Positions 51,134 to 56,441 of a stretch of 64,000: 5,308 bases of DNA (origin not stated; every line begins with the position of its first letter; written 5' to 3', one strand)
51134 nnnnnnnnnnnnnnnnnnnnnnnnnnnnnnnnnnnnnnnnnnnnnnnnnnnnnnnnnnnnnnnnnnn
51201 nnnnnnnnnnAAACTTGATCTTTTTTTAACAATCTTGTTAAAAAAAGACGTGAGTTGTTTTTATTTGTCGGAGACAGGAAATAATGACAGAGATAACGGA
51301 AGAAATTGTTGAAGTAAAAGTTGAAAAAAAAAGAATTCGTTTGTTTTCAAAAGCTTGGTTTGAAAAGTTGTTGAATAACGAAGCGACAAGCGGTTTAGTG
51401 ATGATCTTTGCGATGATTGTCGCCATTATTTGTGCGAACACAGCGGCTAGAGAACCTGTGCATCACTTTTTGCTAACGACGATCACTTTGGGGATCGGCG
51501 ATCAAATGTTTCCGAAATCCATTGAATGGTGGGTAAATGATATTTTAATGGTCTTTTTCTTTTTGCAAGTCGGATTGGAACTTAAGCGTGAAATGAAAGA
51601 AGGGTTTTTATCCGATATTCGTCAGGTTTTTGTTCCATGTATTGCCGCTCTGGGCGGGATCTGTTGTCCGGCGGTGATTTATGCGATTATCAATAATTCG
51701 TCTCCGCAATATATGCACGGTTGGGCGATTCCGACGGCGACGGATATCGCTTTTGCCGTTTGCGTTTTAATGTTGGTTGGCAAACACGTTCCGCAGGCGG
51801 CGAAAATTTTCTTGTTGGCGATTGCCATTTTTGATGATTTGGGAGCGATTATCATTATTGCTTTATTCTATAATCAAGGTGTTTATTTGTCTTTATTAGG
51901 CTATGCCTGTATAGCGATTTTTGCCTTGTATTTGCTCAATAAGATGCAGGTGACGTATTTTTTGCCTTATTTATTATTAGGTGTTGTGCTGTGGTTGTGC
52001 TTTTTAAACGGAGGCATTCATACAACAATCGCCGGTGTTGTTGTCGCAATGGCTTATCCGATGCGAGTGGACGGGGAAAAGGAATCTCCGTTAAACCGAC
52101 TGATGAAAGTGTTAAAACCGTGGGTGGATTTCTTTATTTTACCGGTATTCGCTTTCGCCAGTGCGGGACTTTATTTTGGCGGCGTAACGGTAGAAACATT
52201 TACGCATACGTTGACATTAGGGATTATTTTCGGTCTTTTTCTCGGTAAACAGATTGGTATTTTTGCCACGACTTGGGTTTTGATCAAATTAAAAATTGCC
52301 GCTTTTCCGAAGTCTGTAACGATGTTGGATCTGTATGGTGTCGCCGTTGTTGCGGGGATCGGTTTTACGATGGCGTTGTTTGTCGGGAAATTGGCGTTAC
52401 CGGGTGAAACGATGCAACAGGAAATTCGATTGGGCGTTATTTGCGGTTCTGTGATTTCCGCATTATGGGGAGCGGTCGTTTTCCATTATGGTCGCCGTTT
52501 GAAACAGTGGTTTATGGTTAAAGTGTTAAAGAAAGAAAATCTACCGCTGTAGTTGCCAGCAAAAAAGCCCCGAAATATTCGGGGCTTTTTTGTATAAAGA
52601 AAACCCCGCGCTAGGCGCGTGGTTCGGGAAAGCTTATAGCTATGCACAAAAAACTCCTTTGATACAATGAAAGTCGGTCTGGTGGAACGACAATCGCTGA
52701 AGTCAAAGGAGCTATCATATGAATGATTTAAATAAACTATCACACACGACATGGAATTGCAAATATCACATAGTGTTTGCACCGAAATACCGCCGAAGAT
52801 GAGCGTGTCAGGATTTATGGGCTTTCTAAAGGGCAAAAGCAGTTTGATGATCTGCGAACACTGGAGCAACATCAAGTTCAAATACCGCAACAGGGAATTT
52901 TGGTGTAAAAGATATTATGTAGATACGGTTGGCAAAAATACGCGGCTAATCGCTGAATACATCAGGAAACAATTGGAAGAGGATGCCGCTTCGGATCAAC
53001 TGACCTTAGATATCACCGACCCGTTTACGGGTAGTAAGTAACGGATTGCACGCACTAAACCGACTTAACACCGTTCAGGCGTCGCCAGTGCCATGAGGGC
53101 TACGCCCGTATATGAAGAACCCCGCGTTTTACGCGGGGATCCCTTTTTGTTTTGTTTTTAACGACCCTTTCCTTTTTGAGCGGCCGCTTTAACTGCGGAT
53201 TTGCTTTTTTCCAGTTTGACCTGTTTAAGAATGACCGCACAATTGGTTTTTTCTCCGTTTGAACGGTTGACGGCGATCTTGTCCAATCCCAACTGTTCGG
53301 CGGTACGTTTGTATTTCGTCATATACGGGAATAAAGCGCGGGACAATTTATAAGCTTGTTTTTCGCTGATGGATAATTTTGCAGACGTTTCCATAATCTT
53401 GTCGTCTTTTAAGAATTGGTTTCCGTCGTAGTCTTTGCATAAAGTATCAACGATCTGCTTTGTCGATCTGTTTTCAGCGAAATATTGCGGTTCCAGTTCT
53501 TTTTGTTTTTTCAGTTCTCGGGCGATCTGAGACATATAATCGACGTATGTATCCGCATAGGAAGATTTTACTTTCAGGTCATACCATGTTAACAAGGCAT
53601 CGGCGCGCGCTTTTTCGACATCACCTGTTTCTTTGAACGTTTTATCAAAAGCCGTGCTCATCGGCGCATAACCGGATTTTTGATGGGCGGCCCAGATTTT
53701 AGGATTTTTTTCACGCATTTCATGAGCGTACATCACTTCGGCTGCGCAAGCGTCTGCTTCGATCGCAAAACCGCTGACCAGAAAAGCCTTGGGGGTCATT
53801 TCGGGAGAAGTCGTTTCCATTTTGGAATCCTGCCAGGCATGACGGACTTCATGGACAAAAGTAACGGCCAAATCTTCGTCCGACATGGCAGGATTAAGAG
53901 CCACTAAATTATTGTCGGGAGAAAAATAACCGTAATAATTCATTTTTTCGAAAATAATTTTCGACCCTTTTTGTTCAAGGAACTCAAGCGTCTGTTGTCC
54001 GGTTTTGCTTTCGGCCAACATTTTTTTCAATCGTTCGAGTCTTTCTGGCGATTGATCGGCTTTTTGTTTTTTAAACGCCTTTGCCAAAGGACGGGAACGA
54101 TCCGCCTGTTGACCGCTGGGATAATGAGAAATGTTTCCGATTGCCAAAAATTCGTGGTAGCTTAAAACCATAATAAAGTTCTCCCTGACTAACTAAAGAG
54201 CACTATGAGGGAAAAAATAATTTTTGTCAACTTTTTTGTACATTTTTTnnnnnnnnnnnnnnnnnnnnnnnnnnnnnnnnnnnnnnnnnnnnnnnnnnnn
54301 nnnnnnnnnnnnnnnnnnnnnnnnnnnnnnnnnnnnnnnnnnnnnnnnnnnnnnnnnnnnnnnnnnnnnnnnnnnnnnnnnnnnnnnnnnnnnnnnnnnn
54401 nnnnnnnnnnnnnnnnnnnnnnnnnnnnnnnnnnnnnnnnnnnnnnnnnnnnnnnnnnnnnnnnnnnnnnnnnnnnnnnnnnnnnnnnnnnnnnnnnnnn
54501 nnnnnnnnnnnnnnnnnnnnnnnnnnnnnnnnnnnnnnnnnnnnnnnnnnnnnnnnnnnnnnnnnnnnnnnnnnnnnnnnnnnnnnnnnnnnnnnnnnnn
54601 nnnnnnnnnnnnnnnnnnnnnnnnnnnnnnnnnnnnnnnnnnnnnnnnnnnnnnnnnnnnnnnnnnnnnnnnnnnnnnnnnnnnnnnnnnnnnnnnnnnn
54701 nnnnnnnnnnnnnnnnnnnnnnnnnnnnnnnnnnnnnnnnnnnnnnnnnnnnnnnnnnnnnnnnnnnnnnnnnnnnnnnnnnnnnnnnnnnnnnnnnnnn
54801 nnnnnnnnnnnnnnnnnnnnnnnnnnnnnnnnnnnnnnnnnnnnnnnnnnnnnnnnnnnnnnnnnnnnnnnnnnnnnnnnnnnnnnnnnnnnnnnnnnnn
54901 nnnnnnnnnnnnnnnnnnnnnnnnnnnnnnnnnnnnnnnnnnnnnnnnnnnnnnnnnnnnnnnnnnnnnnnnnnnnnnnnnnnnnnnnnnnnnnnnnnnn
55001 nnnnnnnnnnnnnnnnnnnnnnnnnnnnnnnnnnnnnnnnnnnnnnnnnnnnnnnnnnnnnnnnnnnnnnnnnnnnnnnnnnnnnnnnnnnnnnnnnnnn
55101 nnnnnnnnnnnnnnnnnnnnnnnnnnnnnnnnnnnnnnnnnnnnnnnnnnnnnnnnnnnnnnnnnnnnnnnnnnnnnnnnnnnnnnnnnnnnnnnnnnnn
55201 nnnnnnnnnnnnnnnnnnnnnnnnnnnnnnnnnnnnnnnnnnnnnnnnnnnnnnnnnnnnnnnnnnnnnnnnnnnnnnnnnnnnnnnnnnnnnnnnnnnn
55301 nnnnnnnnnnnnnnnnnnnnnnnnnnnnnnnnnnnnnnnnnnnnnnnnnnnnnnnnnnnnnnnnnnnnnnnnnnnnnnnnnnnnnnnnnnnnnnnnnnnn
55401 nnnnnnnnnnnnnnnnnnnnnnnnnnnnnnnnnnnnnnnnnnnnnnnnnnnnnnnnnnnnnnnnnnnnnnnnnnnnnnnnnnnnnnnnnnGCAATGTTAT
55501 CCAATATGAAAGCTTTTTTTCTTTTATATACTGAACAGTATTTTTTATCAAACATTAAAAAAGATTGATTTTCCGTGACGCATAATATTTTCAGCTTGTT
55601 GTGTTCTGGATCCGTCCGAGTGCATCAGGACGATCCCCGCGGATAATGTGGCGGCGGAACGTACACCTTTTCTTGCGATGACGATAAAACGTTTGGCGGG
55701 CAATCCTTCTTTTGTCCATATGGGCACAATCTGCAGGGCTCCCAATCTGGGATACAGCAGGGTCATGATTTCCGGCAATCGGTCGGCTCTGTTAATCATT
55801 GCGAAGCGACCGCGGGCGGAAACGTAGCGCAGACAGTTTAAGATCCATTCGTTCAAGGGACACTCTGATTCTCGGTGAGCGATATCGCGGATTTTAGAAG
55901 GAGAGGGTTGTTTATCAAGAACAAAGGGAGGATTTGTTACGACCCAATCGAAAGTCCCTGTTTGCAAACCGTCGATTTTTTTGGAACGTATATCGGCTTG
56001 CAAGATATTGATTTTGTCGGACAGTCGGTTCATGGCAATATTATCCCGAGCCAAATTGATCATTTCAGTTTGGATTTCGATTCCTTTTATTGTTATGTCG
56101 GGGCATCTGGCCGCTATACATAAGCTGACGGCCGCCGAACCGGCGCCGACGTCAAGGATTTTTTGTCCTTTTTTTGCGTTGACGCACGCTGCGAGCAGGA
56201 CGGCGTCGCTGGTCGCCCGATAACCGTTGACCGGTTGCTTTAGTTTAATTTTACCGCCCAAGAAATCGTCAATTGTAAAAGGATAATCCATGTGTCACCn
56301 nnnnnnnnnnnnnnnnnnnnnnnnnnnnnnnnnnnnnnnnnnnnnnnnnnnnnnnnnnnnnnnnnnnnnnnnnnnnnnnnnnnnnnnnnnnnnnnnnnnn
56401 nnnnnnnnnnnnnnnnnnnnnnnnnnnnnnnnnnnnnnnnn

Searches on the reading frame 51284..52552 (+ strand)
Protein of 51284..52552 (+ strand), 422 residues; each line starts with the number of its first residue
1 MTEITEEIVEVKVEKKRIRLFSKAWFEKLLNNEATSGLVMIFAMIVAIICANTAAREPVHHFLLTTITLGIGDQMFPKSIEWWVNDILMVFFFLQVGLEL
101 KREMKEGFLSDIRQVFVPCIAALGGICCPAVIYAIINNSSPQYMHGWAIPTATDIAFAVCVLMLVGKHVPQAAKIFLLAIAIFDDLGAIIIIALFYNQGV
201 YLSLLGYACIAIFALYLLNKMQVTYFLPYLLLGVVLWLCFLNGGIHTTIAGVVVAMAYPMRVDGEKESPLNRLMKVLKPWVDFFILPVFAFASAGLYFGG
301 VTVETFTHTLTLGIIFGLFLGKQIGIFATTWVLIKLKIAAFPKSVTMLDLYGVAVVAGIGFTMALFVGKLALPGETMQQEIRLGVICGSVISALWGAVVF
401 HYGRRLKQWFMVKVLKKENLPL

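Call 51: search_protein_families(library=pfam, proteins=[window:51284-52552:+], max_evalue=0.001)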
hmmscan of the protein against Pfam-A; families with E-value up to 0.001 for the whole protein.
window:51284-52552:+ (422 aa): 1 family
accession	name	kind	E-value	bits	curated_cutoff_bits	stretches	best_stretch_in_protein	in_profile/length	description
PF06965.17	Na_H_antiport_1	-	1.7e-130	435.7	23.5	1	28-399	2-373/374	Na+/H+ antiporter 1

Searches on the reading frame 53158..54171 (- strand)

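Call 52: search_protein_families(library=pfam, proteins=[window:53158-54171:-], max_evalue=0.001)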
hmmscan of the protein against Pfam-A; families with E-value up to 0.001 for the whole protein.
window:53158-54171:- (337 aa): 1 family
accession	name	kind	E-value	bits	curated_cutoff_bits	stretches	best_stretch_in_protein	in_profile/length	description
PF20573.4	DUF6782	-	5.3e-45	154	27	1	27-253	13-239/241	Putative metallopeptidase family (DUF6782)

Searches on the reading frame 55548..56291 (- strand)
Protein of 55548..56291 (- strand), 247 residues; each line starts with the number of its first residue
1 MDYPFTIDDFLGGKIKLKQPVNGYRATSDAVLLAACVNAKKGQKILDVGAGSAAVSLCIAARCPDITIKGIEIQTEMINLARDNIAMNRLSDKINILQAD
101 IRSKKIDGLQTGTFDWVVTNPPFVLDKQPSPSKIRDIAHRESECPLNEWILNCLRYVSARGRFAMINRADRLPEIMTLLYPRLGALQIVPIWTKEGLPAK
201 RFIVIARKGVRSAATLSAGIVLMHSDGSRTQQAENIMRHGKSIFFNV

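Call 92: search_protein_families(library=pfam, proteins=[window:55548-56291:-], max_evalue=0.001)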
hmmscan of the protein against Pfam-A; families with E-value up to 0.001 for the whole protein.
window:55548-56291:- (247 aa): 15 families
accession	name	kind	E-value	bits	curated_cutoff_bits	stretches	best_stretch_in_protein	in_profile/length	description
PF05175.20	MTS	-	6.7e-15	55.6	23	1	32-131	22-116/170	Methyltransferase small domain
PF13847.12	Methyltransf_31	-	5.2e-10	39.6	27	1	40-136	2-95/145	Methyltransferase domain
PF02384.22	N6_Mtase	-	8e-10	39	20.4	1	32-167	37-183/311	N-6 DNA Methylase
PF13649.12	Methyltransf_25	-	5.5e-09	37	27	1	45-121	1-73/97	Methyltransferase domain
PF06325.19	PrmA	-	1.1e-06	28.8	22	1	39-120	159-233/296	Ribosomal protein L11 methyltransferase (PrmA)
PF08241.18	Methyltransf_11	-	2.4e-06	28.5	21.2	1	46-120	1-67/95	Methyltransferase domain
PF01170.24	UPF0020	-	9.2e-06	25.9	22.3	1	64-123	75-131/197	RMKL-like, methyltransferase domain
PF02475.24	TRM5-TYW2_MTfase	-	9.4e-06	26.1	28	1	38-105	33-100/164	TRM5/TYW2 methyltransferase domain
PF05971.18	Methyltransf_10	-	2.4e-05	24.3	23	1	38-125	99-189/299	RNA methyltransferase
PF03602.21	Cons_hypoth95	-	7e-05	23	24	1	24-127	21-127/182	Conserved hypothetical protein 95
PF08242.18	Methyltransf_12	-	0.0003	21.9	30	1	46-120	1-72/98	Methyltransferase domain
PF01209.24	Ubie_methyltran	-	0.00032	20.6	20.1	1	34-117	40-120/233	ubiE/COQ5 methyltransferase family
PF10294.15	Methyltransf_16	-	0.00036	20.8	21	1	38-118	43-125/174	Lysine methyltransferase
PF07669.17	Eco57I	-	0.00081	20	25.3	0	72-130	33-91/171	Eco57I restriction-modification methylase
PF01135.25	PCMT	-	0.00088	19.5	20.3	0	33-100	62-132/210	Protein-L-isoaspartate(D-aspartate) O-methyltransferase (PCMT)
